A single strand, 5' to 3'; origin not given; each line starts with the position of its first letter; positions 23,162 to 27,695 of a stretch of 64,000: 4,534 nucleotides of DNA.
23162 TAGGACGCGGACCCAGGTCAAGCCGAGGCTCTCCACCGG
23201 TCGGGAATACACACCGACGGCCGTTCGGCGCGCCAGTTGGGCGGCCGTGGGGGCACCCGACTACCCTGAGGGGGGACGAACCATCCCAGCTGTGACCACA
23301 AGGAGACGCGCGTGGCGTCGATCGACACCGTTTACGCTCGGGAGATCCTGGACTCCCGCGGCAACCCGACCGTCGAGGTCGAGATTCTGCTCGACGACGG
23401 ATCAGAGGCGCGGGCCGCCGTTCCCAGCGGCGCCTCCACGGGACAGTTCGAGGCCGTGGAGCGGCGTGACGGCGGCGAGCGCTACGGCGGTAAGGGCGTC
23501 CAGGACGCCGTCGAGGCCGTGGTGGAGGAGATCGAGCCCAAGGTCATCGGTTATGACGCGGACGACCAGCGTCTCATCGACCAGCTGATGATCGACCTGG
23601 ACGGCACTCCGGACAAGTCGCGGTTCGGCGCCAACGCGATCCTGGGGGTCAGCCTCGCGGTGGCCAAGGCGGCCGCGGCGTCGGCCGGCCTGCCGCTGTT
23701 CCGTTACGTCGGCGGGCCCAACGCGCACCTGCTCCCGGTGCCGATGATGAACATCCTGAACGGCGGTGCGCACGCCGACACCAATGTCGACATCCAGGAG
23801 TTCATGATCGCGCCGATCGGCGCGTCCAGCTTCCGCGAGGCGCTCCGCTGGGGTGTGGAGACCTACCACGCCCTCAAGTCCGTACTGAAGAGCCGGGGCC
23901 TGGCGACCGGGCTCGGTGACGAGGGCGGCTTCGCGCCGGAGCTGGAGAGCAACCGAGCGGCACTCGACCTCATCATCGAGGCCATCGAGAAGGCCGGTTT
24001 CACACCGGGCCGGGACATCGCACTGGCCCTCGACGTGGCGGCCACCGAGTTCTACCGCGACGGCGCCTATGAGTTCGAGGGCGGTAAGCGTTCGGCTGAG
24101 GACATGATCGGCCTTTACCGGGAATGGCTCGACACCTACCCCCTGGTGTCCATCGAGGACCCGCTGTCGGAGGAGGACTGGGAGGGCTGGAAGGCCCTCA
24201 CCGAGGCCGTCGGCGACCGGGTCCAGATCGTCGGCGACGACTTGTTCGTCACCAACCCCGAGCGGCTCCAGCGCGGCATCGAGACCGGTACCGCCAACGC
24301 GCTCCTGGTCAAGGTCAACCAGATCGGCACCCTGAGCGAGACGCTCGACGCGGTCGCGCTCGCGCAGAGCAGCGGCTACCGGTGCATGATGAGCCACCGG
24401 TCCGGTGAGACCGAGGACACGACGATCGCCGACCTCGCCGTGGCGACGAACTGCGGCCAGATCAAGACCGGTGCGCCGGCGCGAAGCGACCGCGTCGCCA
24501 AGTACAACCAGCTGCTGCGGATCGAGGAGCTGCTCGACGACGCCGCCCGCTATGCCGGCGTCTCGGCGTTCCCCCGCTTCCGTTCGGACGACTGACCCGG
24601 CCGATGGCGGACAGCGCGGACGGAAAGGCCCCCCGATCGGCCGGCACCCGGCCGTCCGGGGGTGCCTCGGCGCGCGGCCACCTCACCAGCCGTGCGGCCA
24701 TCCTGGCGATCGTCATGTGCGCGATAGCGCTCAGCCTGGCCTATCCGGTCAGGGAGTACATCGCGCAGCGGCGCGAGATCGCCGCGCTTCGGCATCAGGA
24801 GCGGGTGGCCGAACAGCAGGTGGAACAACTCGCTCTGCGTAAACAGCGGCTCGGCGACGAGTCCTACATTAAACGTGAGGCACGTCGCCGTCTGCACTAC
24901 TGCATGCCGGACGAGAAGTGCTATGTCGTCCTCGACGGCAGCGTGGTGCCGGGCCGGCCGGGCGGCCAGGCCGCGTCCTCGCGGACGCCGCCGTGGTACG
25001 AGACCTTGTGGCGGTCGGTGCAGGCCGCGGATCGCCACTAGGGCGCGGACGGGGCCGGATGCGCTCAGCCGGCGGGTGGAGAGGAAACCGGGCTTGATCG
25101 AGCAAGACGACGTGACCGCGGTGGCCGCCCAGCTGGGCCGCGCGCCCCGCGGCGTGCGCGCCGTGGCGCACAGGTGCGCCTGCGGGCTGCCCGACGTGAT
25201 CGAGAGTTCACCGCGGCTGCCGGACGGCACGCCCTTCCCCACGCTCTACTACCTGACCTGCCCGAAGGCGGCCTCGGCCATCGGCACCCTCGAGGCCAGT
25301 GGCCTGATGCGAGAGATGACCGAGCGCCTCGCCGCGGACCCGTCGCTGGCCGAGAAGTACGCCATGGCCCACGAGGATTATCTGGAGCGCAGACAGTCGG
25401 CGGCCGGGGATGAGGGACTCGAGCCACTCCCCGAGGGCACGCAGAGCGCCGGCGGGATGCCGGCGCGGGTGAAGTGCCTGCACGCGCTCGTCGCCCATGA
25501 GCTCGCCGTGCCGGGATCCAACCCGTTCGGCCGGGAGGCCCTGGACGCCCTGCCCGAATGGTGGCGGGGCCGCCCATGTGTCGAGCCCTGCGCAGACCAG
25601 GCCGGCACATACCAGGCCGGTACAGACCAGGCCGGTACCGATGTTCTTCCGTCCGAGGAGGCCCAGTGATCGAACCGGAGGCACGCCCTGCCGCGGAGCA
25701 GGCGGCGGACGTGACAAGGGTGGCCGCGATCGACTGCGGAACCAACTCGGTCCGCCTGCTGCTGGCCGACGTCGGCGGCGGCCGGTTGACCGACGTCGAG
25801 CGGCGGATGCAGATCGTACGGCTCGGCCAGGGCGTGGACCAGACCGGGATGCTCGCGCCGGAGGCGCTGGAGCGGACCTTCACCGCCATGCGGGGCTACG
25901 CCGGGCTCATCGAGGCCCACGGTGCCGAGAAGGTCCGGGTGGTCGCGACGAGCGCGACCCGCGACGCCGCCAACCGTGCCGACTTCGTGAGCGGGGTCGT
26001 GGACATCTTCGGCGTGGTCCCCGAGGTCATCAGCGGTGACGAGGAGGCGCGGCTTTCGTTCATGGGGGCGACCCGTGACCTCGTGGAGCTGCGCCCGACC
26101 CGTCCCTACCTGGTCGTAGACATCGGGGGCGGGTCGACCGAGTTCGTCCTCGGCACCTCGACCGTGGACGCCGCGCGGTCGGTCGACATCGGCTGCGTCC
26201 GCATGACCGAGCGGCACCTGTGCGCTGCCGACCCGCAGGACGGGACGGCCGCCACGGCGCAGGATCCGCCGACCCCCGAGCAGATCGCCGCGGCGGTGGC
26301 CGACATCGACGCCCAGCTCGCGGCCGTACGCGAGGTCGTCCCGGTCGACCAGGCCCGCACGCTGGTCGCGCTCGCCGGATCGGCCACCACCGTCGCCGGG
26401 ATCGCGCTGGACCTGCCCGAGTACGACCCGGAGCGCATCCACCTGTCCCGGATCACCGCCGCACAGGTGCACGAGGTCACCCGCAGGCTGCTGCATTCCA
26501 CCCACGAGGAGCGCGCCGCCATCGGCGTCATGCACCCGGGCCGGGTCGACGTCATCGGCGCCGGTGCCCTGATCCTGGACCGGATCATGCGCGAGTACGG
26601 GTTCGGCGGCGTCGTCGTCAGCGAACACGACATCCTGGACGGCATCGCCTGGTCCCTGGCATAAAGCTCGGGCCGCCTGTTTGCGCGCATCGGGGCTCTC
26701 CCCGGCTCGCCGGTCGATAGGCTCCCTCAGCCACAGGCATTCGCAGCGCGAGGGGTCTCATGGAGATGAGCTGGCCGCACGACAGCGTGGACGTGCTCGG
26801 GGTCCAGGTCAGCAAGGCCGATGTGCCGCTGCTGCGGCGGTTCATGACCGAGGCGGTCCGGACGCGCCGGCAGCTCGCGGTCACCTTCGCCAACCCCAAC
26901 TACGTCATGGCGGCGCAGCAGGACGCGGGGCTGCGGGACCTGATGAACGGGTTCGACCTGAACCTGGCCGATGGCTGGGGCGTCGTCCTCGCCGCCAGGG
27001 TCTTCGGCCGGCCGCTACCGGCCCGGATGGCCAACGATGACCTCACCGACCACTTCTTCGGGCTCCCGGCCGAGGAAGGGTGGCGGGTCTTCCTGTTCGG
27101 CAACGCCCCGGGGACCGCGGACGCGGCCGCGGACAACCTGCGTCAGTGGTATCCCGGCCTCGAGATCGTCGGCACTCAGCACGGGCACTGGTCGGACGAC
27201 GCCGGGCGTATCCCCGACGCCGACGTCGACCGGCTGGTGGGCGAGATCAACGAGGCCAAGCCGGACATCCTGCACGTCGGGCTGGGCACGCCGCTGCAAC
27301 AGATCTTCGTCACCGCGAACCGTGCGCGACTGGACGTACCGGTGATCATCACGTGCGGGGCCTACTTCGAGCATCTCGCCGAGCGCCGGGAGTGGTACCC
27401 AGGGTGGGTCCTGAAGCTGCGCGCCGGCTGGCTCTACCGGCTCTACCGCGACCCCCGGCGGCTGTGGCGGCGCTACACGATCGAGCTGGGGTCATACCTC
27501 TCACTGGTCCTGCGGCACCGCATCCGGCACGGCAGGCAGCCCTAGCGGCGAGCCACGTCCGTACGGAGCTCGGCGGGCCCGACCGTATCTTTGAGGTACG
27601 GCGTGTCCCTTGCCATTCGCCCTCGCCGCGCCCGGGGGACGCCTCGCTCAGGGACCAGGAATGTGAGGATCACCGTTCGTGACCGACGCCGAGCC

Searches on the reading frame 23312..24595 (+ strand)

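Call 6: search_protein_families(library=pfam, proteins=[window:23312-24595:+])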
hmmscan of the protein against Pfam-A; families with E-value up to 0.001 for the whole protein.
window:23312-24595:+ (427 aa): 4 families
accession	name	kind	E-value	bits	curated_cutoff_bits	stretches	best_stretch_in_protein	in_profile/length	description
PF00113.28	Enolase_C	-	3.1e-128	427.7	21.5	1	139-419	2-292/296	Enolase, C-terminal TIM barrel domain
PF03952.21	Enolase_N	-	1.4e-56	190.7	35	1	4-133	1-131/131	Enolase, N-terminal domain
PF13378.12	MR_MLE_C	-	1.9e-09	38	29.4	1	262-382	57-172/219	Enolase C-terminal domain-like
PF07476.17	MAAL_C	-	0.00013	21.7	27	1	281-383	110-220/249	Methylaspartate ammonia-lyase C-terminus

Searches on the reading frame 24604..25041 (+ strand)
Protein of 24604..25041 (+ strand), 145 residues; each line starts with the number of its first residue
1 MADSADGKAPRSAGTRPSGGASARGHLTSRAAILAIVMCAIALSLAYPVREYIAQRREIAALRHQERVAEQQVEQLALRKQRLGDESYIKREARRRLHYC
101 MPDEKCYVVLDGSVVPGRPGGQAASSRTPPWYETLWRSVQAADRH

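Call 6: search_protein_families(library=pfam, proteins=[window:24604-25041:+])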
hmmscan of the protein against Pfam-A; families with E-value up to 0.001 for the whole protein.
window:24604-25041:+ (145 aa): 2 families
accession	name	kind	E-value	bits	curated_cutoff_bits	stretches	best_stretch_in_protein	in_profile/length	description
PF04977.20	DivIC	-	3.9e-13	49.5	28.9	1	35-110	2-78/80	Septum formation initiator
PF04999.18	FtsL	-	0.00094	19.6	22.9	0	33-109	20-94/97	Cell division protein FtsL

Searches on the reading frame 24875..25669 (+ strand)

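Call 6: search_protein_families(library=pfam, proteins=[window:24875-25669:+])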
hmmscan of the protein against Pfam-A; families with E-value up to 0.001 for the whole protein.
window:24875-25669:+ (264 aa): 1 family
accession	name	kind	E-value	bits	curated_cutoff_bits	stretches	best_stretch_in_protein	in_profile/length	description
PF04417.17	DUF501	-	9.5e-43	145.9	23.8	1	97-223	1-138/139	Protein of unknown function (DUF501)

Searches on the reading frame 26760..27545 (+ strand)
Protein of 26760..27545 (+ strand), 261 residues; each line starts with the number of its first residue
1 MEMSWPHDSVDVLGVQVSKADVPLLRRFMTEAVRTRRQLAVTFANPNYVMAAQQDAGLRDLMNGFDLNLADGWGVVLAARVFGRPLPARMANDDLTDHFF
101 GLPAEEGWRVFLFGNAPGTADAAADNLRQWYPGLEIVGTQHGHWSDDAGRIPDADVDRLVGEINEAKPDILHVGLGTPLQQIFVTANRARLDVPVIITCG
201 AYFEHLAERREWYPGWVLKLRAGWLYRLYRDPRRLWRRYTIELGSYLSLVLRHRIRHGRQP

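Call 6: search_protein_families(library=pfam, proteins=[window:26760-27545:+])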
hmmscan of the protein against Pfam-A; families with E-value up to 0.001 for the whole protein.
window:26760-27545:+ (261 aa): 2 families
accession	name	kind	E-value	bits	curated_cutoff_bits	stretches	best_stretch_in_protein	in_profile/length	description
PF03808.19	Glyco_tran_WecG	-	4.1e-51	173.6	27.4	1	66-239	2-168/168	Glycosyl transferase WecG/TagA/CpsF family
PF13439.12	Glyco_transf_4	-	0.0001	22.8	28.5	1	104-233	16-135/170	Glycosyltransferase Family 4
